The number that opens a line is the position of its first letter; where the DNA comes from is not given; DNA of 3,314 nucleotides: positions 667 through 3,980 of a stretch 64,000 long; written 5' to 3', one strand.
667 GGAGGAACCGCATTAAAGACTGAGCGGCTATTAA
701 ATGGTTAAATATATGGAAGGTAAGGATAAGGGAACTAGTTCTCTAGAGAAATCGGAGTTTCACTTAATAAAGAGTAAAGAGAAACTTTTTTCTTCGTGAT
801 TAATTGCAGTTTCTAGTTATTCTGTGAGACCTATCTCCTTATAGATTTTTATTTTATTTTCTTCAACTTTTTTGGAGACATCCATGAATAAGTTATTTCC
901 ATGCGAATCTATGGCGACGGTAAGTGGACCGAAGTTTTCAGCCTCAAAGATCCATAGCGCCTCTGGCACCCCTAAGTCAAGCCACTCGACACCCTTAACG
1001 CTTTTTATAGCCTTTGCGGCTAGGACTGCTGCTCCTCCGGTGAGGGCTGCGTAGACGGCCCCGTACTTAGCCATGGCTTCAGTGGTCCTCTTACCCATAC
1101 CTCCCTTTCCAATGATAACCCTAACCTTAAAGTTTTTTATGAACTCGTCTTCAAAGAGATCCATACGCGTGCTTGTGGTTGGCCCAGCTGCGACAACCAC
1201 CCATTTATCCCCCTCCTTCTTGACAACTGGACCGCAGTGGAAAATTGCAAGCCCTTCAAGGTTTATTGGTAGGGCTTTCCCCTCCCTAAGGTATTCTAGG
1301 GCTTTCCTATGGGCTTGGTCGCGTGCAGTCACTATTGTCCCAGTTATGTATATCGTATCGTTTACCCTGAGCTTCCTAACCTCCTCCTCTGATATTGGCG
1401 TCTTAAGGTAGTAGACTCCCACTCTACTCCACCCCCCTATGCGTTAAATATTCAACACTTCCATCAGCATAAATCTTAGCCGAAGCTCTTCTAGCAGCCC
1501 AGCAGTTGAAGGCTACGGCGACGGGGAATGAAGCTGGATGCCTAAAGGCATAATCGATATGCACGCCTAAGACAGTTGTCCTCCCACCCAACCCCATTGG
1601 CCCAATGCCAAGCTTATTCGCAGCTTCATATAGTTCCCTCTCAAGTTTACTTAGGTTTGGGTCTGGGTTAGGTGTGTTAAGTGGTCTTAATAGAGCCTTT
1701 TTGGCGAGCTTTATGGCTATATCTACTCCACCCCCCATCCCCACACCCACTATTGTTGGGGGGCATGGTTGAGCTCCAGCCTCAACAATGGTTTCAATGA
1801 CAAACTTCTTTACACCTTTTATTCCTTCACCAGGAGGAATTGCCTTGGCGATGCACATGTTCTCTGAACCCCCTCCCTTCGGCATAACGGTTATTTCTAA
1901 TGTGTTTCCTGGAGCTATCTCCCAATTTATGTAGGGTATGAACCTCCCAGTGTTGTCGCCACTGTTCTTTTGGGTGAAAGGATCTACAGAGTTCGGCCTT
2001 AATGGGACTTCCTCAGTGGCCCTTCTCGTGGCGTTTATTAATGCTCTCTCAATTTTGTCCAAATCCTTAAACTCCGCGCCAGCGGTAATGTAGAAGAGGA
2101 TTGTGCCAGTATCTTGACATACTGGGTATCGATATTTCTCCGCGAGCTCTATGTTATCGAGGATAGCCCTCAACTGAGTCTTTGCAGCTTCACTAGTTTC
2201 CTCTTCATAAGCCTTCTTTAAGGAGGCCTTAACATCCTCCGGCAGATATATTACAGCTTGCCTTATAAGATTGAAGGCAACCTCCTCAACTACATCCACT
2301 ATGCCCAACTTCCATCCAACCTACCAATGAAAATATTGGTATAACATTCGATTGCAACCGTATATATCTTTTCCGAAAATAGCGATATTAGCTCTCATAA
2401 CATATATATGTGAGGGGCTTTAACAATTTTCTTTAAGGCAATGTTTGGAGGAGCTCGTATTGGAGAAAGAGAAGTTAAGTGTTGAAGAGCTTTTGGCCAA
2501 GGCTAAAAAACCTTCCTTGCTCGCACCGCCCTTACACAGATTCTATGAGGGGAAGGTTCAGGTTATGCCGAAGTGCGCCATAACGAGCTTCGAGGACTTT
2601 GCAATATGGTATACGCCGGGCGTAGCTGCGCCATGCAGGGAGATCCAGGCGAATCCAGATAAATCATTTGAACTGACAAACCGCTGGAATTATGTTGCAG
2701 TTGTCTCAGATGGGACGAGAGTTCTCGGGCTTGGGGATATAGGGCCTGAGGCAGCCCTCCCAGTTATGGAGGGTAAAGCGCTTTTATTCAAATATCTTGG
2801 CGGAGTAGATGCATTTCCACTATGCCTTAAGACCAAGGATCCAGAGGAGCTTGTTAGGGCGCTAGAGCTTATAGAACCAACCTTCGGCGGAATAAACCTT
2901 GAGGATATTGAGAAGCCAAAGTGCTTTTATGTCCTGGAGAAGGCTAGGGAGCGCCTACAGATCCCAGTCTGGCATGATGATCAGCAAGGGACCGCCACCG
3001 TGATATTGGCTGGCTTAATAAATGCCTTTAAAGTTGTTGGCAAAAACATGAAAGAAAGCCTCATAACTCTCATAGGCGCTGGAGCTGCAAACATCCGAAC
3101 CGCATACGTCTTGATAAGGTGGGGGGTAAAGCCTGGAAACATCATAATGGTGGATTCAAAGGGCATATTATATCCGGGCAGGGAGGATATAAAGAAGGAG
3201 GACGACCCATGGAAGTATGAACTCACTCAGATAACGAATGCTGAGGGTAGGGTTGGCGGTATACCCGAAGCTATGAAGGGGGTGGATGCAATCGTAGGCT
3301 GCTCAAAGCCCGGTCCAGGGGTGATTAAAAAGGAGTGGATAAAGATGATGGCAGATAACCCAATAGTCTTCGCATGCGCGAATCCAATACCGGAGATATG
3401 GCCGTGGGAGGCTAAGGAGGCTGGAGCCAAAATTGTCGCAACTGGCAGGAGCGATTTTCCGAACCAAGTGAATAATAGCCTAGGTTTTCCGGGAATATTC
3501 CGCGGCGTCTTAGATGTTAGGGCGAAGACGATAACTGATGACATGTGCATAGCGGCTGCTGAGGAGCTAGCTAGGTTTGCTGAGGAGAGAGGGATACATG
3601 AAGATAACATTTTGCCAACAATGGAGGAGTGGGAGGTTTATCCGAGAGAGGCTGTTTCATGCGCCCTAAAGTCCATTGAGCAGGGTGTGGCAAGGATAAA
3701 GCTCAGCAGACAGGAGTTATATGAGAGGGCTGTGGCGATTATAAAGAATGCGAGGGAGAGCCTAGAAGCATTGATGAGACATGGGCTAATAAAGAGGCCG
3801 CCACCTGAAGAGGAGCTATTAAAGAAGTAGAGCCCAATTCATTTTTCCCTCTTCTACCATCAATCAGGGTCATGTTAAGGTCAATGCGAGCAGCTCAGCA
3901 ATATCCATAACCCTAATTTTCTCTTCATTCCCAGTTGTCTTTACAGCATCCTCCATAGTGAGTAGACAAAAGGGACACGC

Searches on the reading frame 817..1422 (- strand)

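Call 3: search_protein_families(library=pfam, proteins=[window:817-1422:-])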
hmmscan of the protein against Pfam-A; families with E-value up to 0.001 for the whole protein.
window:817-1422:- (201 aa): 1 family
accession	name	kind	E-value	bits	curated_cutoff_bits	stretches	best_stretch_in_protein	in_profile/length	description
PF05683.17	Fumerase_C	-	5.2e-54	183.1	22.2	1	6-181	31-204/205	Fumarase C-terminus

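Call 4: search_protein_families(library=ncbifam, proteins=[window:817-1422:-])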
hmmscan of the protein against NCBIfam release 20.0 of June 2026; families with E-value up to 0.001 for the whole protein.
window:817-1422:- (201 aa): 8 families
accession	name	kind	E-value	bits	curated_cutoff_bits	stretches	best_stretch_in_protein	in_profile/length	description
NF004708.0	PRK06043.1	equivalog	2.1e-74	249.3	269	1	4-193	3-190/192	fumarate hydratase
TIGR00723.1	ttdB_fumA_fumB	subfamily_domain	5.6e-69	231.4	145.15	1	13-179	1-167/169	FumA C-terminus/TtdB family hydratase beta subunit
NF006082.0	PRK08228.1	equivalog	7.9e-67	224.7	264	1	5-197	5-197/205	L(+)-tartrate dehydratase subunit beta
NF006253.0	PRK08395.1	equivalog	3.2e-54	183.1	244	1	5-180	4-164/166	fumarate hydratase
NF005310.0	PRK06842.1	equivalog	1.7e-39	135.5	238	1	6-183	5-177/185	Fe-S-containing hydro-lyase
NF011919.0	PRK15390.1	equivalog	1.1e-25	89.9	1105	1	17-183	376-539/548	class I fumarate hydratase FumA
NF011920.0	PRK15391.1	subfamily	1.7e-25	89.3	1094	1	19-186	378-542/548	class I fumarate hydratase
NF011921.0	PRK15392.1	equivalog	2.4e-24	85.8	1060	1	14-185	372-540/550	class I fumarate hydratase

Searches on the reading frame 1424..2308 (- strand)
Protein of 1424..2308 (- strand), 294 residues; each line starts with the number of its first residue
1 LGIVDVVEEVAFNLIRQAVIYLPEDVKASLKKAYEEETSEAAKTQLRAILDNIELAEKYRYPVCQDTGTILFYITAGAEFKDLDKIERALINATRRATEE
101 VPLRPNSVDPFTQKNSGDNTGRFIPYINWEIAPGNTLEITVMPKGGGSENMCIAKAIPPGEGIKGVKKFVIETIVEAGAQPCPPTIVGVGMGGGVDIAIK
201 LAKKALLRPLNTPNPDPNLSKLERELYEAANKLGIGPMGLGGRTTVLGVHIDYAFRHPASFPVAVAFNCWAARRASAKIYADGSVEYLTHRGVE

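Call 3: search_protein_families(library=pfam, proteins=[window:1424-2308:-])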
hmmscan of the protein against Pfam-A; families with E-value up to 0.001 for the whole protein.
window:1424-2308:- (294 aa): 1 family
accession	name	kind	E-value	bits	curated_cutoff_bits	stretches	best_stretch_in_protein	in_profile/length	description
PF05681.19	Fumerase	-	5.5e-100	334.6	25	1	11-277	4-269/270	Fumarate hydratase (Fumerase)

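Call 4: search_protein_families(library=ncbifam, proteins=[window:1424-2308:-])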
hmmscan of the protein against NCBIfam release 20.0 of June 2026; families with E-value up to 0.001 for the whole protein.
window:1424-2308:- (294 aa): 6 families
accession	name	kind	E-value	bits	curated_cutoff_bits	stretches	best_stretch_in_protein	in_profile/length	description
TIGR00722.1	ttdA_fumA_fumB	subfamily_domain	1.1e-107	359.3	100.65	1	7-278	1-272/273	hydrolyase, tartrate alpha subunit/fumarate domain protein, Fe-S type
NF004885.0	PRK06246.1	equivalog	1.6e-105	352.3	276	1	6-279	8-279/279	fumarate hydratase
NF006084.0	PRK08230.1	equivalog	6e-80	268.5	365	1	9-293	16-301/303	L(+)-tartrate dehydratase subunit alpha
NF011920.0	PRK15391.1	subfamily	1.3e-14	53.4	1094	1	32-285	73-335/548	class I fumarate hydratase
NF011921.0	PRK15392.1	equivalog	2.4e-13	49.5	1060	1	36-283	76-331/550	class I fumarate hydratase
NF011919.0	PRK15390.1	equivalog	1e-11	43.8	1105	1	35-284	76-333/548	class I fumarate hydratase FumA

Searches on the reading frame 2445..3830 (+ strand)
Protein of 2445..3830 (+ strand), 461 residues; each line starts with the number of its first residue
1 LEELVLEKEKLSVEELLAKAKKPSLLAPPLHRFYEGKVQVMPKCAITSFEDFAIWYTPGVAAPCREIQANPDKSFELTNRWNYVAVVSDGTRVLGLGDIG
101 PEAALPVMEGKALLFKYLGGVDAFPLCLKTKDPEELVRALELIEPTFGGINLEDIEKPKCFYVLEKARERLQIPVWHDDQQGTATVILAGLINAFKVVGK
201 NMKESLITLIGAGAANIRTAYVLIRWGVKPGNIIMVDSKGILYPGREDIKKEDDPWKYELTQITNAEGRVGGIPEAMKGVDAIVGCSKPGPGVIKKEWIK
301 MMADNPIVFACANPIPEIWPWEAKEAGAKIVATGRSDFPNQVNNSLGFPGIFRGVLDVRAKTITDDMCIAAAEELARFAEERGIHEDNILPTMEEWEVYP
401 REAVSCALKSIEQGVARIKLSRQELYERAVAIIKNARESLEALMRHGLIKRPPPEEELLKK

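Call 3: search_protein_families(library=pfam, proteins=[window:2445-3830:+])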
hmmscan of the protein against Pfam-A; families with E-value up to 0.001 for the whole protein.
window:2445-3830:+ (461 aa): 2 families
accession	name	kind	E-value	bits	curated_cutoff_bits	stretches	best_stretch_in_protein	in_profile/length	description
PF03949.21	Malic_M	-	1.7e-28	100.1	23.5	1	181-395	2-241/258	Malic enzyme, NAD binding domain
PF00390.24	malic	-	1.2e-26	94.1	23.1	1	37-167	3-181/182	Malic enzyme, N-terminal domain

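Call 4: search_protein_families(library=ncbifam, proteins=[window:2445-3830:+])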
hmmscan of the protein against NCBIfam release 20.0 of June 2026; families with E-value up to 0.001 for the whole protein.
window:2445-3830:+ (461 aa): 3 families
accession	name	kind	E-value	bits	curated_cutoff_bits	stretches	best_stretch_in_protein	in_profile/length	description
NF009501.0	PRK12861.1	subfamily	3.9e-99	332.7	1178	1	34-382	19-359/764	NADP-dependent malic enzyme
NF010052.0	PRK13529.1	subfamily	1.2e-34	119.9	326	1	150-419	244-540/564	oxaloacetate-decarboxylating malate dehydrogenase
NF041582.1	malolactic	exception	1.9e-20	73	850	1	150-421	227-521/536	malolactic enzyme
